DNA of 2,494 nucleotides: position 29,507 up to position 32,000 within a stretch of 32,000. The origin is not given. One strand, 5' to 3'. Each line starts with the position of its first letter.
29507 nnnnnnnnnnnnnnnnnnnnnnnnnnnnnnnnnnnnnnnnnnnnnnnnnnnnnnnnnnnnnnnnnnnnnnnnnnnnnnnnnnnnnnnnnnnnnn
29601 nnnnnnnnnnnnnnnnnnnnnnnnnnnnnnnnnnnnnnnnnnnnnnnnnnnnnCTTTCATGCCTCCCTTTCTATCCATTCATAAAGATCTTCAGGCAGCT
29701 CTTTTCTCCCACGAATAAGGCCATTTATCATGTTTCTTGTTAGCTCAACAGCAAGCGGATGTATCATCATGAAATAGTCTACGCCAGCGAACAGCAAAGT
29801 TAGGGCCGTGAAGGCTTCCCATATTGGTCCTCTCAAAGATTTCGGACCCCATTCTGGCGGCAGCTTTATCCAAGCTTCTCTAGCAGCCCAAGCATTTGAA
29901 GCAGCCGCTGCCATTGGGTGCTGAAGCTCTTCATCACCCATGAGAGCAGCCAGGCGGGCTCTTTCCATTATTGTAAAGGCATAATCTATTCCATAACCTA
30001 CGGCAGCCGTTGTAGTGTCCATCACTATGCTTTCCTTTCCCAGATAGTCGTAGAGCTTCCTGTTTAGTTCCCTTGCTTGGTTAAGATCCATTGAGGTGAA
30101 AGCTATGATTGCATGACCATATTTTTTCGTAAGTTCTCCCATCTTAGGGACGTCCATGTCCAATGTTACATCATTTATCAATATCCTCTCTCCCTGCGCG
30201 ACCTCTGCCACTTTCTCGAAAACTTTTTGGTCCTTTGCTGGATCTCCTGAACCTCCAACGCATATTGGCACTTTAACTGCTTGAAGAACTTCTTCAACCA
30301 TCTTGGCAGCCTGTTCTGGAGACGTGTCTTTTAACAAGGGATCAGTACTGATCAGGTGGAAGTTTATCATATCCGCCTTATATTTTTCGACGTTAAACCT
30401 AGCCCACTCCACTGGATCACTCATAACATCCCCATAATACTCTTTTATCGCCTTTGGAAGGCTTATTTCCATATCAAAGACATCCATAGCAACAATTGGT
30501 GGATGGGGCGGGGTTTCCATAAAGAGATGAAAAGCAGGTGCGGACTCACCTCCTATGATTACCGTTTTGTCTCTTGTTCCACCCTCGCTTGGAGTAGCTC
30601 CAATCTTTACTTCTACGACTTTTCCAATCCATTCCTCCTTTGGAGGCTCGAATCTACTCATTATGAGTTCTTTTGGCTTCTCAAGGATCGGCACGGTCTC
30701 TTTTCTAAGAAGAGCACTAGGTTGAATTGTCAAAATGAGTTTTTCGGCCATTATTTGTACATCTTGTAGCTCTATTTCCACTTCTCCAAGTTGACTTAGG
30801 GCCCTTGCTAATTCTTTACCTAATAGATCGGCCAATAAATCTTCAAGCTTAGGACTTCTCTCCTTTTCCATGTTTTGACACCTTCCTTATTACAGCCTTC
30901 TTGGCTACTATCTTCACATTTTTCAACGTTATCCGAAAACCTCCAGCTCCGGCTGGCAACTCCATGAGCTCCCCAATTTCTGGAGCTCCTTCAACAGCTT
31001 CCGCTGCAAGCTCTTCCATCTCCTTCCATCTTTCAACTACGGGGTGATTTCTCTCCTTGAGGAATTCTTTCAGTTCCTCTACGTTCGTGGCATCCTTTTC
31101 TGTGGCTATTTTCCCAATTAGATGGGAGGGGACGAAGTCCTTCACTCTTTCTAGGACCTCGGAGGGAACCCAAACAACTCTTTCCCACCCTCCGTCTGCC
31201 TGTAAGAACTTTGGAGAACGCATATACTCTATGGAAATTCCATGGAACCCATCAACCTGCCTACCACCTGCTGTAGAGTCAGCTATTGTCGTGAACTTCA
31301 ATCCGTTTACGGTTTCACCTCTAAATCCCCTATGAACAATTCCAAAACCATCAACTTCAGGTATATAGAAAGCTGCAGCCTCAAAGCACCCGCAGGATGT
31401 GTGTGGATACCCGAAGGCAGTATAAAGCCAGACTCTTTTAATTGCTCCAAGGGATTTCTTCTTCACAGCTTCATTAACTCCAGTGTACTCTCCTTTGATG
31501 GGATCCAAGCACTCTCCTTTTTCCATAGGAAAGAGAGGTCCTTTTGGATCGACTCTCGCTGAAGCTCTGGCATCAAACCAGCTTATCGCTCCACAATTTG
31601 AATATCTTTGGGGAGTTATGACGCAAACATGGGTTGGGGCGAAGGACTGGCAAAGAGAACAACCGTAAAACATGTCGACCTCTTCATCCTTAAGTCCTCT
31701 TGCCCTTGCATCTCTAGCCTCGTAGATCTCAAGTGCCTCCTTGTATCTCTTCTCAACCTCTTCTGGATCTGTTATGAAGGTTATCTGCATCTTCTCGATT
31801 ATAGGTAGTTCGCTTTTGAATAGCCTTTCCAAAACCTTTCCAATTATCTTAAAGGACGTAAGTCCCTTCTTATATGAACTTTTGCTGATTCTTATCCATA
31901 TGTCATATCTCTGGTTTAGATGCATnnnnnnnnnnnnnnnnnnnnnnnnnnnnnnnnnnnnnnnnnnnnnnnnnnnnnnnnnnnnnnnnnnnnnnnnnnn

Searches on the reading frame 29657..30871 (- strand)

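Call 6: search_protein_families(library=pfam, proteins=[window:29657-30871:-], max_evalue=0.001)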
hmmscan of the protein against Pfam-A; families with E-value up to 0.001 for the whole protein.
window:29657-30871:- (404 aa): 1 family
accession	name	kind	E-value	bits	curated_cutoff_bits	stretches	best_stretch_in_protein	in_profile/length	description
PF03599.22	CdhD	-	3.7e-59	200.9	24.8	1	87-334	1-226/387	CO dehydrogenase/acetyl-CoA synthase delta subunit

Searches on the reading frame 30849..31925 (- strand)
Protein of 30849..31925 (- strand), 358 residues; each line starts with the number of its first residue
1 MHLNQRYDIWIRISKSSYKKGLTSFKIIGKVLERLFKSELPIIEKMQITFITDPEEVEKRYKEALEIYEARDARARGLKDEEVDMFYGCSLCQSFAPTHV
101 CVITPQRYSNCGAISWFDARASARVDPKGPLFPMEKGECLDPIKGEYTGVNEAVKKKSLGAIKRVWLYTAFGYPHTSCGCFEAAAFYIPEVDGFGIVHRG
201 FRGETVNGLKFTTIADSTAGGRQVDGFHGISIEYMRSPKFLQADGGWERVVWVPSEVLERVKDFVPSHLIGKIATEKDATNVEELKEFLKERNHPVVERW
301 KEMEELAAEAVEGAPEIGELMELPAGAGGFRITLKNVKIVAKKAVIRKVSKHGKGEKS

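Call 6: search_protein_families(library=pfam, proteins=[window:30849-31925:-], max_evalue=0.001)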
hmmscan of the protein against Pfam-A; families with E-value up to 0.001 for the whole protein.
window:30849-31925:- (358 aa): 2 families
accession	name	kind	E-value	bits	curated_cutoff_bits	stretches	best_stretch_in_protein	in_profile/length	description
PF19436.4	ACS_CODH_B_C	-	3.1e-80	269.7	25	1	68-298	1-240/245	ACS/CODH beta subunit C-terminal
PF03598.20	CdhC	-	6.4e-18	65.5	24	1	1-57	99-155/155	CO dehydrogenase/acetyl-CoA synthase complex beta subunit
